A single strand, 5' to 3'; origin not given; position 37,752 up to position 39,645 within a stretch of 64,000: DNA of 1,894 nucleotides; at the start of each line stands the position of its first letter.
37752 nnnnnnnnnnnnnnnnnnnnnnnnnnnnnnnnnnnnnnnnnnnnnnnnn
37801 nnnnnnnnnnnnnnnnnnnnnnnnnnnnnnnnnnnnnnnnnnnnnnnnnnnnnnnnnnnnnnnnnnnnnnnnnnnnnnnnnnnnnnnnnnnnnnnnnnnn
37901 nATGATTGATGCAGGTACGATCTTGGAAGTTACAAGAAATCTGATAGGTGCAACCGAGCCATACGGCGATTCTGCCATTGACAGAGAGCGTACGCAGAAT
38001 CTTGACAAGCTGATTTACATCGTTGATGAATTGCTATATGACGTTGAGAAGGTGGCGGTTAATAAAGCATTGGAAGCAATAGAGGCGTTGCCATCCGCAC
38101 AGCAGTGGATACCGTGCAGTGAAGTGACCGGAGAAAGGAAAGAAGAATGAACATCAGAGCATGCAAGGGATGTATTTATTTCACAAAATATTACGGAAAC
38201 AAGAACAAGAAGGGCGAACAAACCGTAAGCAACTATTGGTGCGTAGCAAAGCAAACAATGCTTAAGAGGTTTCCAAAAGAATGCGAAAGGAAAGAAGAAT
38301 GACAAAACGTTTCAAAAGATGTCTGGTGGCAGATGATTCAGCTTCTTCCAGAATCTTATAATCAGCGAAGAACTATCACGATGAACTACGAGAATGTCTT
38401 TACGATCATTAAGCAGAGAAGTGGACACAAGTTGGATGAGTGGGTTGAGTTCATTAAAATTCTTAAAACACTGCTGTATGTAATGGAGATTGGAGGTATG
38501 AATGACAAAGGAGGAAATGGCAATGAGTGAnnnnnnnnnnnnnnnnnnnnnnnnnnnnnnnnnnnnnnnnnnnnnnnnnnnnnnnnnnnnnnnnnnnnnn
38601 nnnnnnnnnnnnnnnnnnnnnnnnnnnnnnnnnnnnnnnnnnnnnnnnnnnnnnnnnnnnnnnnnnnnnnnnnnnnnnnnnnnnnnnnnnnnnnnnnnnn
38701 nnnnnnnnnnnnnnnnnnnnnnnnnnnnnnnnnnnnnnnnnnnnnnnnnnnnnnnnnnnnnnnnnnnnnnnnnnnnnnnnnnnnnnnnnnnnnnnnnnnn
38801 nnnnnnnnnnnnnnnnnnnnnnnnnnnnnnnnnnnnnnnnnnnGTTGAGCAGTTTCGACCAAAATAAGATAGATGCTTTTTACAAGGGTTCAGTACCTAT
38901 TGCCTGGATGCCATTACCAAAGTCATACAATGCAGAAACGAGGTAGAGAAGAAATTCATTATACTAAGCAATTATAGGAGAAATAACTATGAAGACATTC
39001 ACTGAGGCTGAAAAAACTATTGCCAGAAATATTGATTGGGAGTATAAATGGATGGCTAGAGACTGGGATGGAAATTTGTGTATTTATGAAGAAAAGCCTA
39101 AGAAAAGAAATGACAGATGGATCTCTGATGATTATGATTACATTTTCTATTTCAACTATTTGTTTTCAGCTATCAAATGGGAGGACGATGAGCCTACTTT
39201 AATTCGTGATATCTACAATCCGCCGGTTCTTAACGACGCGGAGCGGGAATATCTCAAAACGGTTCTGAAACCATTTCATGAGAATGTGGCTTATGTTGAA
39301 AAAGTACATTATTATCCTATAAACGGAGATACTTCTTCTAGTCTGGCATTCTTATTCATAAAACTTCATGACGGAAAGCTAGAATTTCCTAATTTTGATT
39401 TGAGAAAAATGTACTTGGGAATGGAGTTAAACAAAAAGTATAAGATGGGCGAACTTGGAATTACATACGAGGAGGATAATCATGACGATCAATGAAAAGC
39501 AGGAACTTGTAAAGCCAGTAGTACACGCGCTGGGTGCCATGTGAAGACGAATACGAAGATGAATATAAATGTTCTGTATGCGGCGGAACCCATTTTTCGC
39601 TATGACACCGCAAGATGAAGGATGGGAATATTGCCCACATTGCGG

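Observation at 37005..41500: A 4.5-kb GC-rich island embedded in AT-rich phage DNA, carrying ParB-like nuclease, DUF6273 and many zinc-ribbon minigenes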

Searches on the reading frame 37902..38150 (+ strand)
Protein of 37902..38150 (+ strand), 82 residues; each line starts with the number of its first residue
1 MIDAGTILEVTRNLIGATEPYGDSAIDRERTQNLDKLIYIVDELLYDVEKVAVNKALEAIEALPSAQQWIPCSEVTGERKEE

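Call 5: search_protein_families(library=pfam, proteins=[window:37902-38150:+], max_evalue=0.1)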
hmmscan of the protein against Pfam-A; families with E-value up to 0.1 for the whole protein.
window:37902-38150:+ (82 aa): 1 family
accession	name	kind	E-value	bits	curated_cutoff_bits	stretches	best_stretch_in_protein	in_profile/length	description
PF22161.1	Mre11_C_bact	-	0.038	14.4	27.4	1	29-50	23-44/47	Mre11 C-terminal domain, bacteria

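Call 9: search_protein_families(library=phrogs, proteins=[window:37902-38150:+], max_evalue=0.01)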
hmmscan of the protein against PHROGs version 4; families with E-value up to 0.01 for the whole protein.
window:37902-38150:+ (82 aa): 1 family
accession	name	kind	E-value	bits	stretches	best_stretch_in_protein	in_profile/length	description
phrog_26501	-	unknown function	1.5e-06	29.1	1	6-58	7-58/86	-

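Call 53: search_protein_families(library=padloc, proteins=[window:37902-38150:+], max_evalue=0.01)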
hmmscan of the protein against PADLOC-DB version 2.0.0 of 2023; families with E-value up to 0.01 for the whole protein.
window:37902-38150:+ (82 aa): 0 families

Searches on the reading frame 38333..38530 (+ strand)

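Call 5: search_protein_families(library=pfam, proteins=[window:38333-38530:+], max_evalue=0.1)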
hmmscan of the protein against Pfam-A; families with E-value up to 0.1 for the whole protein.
window:38333-38530:+ (65 aa): 0 families

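Call 9: search_protein_families(library=phrogs, proteins=[window:38333-38530:+], max_evalue=0.01)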
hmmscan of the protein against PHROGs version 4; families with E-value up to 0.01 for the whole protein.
window:38333-38530:+ (65 aa): 1 family
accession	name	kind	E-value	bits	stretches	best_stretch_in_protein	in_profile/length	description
phrog_6721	-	unknown function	2.1e-16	61.3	1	1-55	162-216/218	-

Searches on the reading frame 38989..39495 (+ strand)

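Call 5: search_protein_families(library=pfam, proteins=[window:38989-39495:+], max_evalue=0.1)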
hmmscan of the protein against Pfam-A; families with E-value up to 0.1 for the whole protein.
window:38989-39495:+ (168 aa): 0 families

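Call 9: search_protein_families(library=phrogs, proteins=[window:38989-39495:+], max_evalue=0.01)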
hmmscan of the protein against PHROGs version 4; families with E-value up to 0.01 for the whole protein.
window:38989-39495:+ (168 aa): 2 families
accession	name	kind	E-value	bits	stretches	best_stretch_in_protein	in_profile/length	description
phrog_22292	-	unknown function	3.4e-08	34.4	1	3-82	66-150/155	-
phrog_1972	-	unknown function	0.0019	18.8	1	18-51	45-84/160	-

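Call 53: search_protein_families(library=padloc, proteins=[window:38989-39495:+], max_evalue=0.01)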
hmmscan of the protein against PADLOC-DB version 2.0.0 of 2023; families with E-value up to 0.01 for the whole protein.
window:38989-39495:+ (168 aa): 0 families
